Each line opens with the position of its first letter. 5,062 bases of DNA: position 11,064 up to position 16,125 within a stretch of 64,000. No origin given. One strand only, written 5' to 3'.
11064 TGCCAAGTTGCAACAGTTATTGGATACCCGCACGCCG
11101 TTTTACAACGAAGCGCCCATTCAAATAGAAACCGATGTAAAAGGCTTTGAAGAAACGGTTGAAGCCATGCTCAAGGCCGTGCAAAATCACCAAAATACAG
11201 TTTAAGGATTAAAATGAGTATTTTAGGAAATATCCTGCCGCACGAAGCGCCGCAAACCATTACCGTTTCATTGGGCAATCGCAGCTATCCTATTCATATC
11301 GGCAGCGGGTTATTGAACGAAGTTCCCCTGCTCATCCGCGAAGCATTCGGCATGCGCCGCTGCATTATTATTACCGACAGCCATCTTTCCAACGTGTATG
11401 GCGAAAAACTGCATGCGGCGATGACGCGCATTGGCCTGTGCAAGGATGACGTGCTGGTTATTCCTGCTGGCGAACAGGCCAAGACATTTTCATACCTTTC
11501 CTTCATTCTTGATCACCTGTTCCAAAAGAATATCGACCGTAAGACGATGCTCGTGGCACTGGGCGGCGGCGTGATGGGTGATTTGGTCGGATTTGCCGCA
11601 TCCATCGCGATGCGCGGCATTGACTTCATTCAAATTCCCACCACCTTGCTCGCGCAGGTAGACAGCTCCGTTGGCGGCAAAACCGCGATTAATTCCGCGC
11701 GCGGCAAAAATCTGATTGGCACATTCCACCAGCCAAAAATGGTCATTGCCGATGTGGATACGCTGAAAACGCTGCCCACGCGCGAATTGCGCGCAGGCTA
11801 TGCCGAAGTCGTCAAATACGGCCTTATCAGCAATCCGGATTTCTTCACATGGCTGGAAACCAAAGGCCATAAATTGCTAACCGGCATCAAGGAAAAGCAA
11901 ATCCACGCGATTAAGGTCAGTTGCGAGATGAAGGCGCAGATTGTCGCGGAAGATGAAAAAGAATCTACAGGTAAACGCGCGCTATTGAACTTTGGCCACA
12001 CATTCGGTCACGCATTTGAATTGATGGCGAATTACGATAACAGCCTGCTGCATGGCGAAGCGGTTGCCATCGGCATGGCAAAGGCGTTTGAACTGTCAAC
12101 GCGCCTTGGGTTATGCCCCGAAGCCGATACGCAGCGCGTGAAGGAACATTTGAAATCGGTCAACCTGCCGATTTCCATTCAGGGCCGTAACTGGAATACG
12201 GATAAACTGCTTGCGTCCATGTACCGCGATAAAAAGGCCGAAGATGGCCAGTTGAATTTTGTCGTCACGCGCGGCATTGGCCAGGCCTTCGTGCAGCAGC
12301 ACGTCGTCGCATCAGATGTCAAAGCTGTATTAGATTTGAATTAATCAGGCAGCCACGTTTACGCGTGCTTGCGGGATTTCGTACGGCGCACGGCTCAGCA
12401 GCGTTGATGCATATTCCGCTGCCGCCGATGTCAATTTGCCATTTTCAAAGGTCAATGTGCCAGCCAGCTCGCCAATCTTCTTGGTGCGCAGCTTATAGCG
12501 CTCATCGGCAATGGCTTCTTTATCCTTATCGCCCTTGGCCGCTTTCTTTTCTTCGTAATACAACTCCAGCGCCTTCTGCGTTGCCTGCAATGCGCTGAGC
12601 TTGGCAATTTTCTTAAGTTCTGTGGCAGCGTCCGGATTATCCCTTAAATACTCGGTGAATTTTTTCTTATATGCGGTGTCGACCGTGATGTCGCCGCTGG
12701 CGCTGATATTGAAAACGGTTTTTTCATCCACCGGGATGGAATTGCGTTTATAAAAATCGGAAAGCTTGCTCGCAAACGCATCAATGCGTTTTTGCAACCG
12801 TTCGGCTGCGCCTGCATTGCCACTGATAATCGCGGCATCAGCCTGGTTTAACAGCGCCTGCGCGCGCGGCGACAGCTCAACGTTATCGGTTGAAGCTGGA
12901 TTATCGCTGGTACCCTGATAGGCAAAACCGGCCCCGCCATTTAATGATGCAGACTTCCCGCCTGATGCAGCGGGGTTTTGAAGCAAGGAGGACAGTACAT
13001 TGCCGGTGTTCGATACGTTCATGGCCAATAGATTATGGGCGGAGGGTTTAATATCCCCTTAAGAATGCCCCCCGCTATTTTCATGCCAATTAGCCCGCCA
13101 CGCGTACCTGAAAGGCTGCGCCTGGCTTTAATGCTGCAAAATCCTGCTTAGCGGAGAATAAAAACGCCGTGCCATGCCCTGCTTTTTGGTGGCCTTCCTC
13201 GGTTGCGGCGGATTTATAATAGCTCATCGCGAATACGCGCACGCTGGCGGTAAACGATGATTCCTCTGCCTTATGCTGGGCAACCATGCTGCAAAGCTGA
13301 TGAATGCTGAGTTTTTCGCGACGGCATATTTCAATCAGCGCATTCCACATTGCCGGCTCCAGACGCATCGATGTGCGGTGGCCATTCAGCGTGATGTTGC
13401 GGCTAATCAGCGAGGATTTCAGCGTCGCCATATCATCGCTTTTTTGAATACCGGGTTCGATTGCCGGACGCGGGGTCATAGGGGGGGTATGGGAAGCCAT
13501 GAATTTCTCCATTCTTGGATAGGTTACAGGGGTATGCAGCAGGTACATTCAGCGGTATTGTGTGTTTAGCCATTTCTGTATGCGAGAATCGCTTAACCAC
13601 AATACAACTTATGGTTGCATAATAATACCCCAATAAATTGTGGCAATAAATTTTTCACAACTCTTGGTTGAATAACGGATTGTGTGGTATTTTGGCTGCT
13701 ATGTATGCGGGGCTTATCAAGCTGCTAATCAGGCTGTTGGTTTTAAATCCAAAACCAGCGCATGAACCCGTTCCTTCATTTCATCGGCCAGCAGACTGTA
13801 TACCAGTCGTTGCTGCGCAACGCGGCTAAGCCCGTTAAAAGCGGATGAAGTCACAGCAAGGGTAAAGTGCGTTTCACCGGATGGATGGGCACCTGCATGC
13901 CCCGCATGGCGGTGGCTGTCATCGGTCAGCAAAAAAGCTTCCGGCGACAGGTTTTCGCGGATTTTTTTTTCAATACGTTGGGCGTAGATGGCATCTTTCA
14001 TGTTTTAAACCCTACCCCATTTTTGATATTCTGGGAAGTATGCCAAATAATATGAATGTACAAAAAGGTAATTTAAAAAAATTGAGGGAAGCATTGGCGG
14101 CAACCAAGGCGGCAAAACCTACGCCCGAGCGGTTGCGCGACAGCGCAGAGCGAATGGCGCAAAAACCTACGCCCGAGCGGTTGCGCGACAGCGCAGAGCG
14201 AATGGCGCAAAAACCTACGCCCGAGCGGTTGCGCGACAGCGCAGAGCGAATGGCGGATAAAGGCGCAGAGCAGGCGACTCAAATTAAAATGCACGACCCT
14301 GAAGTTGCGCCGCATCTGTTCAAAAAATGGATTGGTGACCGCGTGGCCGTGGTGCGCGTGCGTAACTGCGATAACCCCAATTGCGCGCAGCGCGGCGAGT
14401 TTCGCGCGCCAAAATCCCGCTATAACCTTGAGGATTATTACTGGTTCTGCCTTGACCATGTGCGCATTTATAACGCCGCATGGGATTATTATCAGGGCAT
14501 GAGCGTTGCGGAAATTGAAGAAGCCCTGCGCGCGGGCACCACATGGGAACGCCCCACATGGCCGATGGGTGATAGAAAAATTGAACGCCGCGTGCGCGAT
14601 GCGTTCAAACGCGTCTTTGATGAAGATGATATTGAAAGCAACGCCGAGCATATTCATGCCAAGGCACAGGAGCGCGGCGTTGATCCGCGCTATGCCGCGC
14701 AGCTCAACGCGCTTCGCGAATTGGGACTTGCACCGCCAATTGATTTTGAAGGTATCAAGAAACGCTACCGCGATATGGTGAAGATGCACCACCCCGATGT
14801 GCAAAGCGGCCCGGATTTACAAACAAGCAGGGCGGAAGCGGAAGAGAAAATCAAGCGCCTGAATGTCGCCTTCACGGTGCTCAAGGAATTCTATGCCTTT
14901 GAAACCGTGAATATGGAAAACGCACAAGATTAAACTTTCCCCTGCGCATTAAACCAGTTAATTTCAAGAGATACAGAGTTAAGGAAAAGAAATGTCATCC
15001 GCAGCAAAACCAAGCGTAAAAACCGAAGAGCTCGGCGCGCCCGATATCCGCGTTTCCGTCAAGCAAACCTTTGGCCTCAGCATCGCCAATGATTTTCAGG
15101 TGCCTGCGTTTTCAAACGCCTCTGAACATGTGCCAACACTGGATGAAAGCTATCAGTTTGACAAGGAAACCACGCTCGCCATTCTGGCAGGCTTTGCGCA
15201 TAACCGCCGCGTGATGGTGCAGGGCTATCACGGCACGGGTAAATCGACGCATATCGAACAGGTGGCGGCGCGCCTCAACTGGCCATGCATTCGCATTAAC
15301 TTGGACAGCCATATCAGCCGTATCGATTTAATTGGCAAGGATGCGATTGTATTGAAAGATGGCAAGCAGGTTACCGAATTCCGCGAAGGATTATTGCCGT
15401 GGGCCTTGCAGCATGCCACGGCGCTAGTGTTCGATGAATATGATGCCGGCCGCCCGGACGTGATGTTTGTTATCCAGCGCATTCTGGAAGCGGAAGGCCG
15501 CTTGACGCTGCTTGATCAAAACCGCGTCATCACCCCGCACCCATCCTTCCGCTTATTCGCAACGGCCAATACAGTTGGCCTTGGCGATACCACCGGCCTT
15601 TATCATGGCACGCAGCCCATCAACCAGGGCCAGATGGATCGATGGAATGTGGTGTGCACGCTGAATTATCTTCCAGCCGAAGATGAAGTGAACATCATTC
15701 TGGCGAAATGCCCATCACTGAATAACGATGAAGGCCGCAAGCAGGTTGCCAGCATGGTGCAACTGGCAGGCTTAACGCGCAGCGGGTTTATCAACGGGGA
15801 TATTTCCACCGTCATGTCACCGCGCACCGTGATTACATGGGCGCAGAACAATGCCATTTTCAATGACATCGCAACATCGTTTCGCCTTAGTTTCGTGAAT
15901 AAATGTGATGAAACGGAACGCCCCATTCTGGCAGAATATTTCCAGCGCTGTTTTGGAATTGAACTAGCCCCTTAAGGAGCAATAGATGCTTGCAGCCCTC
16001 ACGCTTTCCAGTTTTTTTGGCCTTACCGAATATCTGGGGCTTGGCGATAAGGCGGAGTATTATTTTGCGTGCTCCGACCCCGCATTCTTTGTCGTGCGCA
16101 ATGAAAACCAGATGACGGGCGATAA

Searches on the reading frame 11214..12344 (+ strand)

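Call 83: search_protein_families(library=pfam, proteins=[window:11214-12344:+], max_evalue=0.001)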
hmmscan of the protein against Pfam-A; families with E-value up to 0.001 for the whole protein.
window:11214-12344:+ (376 aa): 3 families
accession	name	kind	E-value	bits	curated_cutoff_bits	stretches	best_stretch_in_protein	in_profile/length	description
PF01761.26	DHQ_synthase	-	1.8e-48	163.4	24.2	1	81-193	2-114/115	3-dehydroquinate synthase N-terminal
PF24621.2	DHQS_C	-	1.1e-47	162.1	27.6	1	195-342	1-144/144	3-dehydroquinate synthase C-terminal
PF13685.12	Fe-ADH_2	-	4.3e-09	37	28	1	29-185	2-146/149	Iron-containing alcohol dehydrogenase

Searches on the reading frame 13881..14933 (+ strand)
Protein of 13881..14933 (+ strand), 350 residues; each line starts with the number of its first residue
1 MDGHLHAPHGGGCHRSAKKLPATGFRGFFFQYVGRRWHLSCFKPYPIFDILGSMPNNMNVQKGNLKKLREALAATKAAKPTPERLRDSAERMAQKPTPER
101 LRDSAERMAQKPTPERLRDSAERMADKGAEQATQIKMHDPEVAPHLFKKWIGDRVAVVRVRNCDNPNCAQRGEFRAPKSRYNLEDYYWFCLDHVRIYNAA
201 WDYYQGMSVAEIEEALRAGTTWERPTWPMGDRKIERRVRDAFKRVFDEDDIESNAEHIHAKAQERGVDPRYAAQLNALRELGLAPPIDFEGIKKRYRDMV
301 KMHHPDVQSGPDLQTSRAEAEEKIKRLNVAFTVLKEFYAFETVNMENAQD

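Call 83: search_protein_families(library=pfam, proteins=[window:13881-14933:+], max_evalue=0.001)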
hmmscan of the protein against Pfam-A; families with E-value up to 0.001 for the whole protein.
window:13881-14933:+ (350 aa): 1 family
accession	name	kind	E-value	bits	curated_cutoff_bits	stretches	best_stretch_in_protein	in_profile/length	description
PF00226.36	DnaJ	-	6.2e-08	33.1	27.8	1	281-335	6-54/63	DnaJ domain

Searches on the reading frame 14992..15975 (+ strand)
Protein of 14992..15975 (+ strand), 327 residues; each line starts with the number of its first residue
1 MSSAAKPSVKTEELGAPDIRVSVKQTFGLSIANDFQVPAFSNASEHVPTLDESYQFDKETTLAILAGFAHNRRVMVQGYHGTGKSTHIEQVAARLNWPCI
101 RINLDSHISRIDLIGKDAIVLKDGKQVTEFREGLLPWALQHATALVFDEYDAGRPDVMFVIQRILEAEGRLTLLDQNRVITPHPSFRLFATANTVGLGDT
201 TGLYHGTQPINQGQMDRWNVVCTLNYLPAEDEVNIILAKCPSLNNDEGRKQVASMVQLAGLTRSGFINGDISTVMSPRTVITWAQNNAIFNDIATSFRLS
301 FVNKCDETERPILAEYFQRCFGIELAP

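Call 83: search_protein_families(library=pfam, proteins=[window:14992-15975:+], max_evalue=0.001)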
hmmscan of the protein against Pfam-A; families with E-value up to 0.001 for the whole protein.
window:14992-15975:+ (327 aa): 3 families
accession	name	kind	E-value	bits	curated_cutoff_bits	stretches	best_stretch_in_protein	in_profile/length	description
PF07728.20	AAA_5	-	1.5e-11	44.9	22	1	74-196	2-125/139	AAA domain (dynein-related subfamily)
PF12556.13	CobS_N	-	1.4e-09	37.9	22.2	1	15-47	4-34/34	Cobaltochelatase CobS subunit N terminal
PF07726.17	AAA_3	-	0.00088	19.6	27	0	74-218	2-129/131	ATPase family associated with various cellular activities (AAA)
